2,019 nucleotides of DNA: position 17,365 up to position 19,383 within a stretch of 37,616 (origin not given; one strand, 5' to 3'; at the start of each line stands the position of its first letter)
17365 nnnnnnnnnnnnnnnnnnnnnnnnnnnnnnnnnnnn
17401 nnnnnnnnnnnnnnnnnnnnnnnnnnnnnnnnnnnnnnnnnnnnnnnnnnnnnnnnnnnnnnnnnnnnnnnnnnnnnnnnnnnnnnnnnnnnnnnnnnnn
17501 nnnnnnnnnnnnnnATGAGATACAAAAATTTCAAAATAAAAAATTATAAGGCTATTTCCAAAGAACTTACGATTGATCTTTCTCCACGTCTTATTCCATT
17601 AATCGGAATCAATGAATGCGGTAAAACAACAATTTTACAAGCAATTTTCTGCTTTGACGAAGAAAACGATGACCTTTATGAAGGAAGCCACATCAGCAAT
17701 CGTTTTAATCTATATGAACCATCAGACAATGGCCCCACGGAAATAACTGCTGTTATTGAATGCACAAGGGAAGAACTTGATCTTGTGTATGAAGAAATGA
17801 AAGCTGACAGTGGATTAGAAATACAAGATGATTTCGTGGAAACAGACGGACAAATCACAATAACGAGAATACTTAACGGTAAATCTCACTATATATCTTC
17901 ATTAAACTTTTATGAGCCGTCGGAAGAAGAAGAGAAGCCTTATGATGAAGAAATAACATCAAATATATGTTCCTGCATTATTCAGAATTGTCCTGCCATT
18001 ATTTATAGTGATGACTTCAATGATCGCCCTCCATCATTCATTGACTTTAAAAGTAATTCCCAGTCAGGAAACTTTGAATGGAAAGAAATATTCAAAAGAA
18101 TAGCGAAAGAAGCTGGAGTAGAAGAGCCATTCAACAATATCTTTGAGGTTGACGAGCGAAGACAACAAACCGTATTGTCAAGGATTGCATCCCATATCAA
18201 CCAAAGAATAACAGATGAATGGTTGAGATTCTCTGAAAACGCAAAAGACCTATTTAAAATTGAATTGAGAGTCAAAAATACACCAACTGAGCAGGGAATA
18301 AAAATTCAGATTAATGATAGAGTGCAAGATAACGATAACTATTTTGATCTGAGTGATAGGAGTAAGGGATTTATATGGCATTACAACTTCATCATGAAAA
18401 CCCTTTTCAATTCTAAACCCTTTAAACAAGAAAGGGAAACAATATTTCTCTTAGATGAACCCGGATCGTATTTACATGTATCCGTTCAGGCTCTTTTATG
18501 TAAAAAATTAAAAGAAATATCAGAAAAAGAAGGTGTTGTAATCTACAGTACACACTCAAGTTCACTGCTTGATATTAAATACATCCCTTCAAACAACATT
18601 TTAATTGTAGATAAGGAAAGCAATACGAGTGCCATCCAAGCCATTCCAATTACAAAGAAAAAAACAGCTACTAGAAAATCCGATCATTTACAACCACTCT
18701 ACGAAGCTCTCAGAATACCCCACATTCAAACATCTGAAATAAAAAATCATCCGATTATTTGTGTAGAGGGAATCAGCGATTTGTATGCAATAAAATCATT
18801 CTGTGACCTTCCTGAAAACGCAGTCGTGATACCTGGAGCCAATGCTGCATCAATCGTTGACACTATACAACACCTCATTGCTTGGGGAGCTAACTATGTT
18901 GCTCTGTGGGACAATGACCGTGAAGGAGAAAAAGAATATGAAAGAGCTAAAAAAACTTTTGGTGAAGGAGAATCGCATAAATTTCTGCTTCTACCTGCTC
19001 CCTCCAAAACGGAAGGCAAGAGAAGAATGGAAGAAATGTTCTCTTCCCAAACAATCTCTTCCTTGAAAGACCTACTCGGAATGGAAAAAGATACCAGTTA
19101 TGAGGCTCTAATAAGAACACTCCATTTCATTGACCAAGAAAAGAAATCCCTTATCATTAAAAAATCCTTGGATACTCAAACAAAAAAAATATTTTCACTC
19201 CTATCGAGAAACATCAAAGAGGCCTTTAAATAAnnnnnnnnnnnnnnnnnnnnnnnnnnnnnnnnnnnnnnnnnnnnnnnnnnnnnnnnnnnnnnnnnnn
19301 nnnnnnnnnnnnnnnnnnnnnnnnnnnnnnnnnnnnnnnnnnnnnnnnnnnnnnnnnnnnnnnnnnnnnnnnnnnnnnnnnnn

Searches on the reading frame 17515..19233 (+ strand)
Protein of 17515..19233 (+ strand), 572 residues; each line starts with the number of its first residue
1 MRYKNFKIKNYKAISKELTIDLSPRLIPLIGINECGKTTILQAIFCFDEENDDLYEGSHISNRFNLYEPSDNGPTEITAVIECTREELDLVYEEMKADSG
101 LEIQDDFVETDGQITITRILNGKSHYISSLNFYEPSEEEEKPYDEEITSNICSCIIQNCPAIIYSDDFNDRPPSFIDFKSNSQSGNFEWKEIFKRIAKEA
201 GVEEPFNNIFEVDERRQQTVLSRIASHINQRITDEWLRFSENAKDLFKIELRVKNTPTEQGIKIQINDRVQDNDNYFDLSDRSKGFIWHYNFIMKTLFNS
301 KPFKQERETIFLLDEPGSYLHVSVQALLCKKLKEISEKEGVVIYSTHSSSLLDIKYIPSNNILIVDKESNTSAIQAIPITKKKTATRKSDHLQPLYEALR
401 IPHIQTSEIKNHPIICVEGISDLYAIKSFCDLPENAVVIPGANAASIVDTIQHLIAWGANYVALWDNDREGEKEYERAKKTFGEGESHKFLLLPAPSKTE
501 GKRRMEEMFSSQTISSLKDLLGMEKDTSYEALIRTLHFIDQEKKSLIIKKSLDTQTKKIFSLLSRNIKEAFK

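Call 17: search_protein_families(library=pfam, proteins=[window:17515-19233:+], max_evalue=0.01)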
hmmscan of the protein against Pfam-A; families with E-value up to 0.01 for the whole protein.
window:17515-19233:+ (572 aa): 4 families
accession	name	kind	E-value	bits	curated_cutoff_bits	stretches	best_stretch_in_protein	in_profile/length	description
PF13175.12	AAA_15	-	4.5e-18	66.4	32.1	1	1-351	1-373/374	AAA ATPase domain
PF13304.12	AAA_21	-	1.1e-10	42.6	27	1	212-353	180-304/304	AAA domain, putative AbiEii toxin, Type IV TA system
PF13476.12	AAA_23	-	1.4e-07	32.8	27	1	7-197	3-157/201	AAA domain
PF02463.25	SMC_N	-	1.2e-06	28.6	40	1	4-51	3-52/220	RecF/RecN/SMC N terminal domain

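Call 18: search_protein_families(library=phrogs, proteins=[window:17515-19233:+], max_evalue=0.001)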
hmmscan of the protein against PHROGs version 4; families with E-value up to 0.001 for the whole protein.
window:17515-19233:+ (572 aa): 9 families
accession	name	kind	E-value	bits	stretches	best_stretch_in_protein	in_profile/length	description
phrog_4747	-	unknown function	5.2e-21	76.3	1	1-499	1-532/610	-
phrog_7507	-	unknown function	7.8e-20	72.6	2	272-372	376-470/483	-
phrog_9802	-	unknown function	1.1e-15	58.6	1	4-352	6-328/438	-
phrog_8323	-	unknown function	9.5e-08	32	1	4-374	52-385/623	-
phrog_293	-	moron, auxiliary metabolic gene and host takeover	1.2e-07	31.2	1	310-352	289-332/1058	ABC transporter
phrog_21420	-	unknown function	1.9e-06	27.7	0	4-48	3-46/654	-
phrog_5836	-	unknown function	4.3e-06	26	1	5-397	8-394/1071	-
phrog_8066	-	unknown function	8.3e-05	22.6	0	306-370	382-445/522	-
phrog_13167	-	unknown function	0.00042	20.3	0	6-114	17-120/477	-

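Call 51: search_protein_families(library=padloc, proteins=[window:17515-19233:+], max_evalue=0.001)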
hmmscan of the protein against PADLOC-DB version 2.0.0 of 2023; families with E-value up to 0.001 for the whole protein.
window:17515-19233:+ (572 aa): 63 families (the best 25 are shown)
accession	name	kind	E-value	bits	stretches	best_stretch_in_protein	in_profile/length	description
PDLC02358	Old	-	9.9e-24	82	1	2-467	3-447/578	Old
PDLC02979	AriA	-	9.2e-20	69.7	1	1-351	1-372/373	-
PDLC00091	GajA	-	4e-14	50.4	2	4-53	4-54/627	AAA ATPase domain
PDLC04178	HEC-01A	-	5.6e-14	50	1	253-404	234-380/399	-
PDLC03878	NsnB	-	7.8e-14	50.2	1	4-353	3-282/345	-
PDLC02335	AbiLi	-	9.1e-14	49.2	1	5-409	52-292/326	AbiLi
PDLC02981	AriAB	-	4.3e-12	43.5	2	1-86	1-85/694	-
PDLC02914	ATPase-Toprim_I-B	-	1.4e-11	42.3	2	305-374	200-268/443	-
PDLC00096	GajA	-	3.4e-11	40.6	1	4-89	4-86/630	AAA ATPase domain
PDLC02980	AriA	-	7.8e-11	40.5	1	301-353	258-304/304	-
PDLC00094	GajA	-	1.5e-10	38.2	1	1-47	1-46/569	AAA ATPase domain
PDLC04175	HEC-01A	-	1.6e-10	38.6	1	260-376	227-334/363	-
PDLC04135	mad3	-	4.1e-10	37.7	1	308-393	284-366/374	mads_3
PDLC00067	GajA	-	6.7e-10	36.1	2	306-381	303-373/604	AAA ATPase domain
PDLC00070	GajA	-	8.7e-10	35.8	1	278-468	259-449/596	AAA ATPase domain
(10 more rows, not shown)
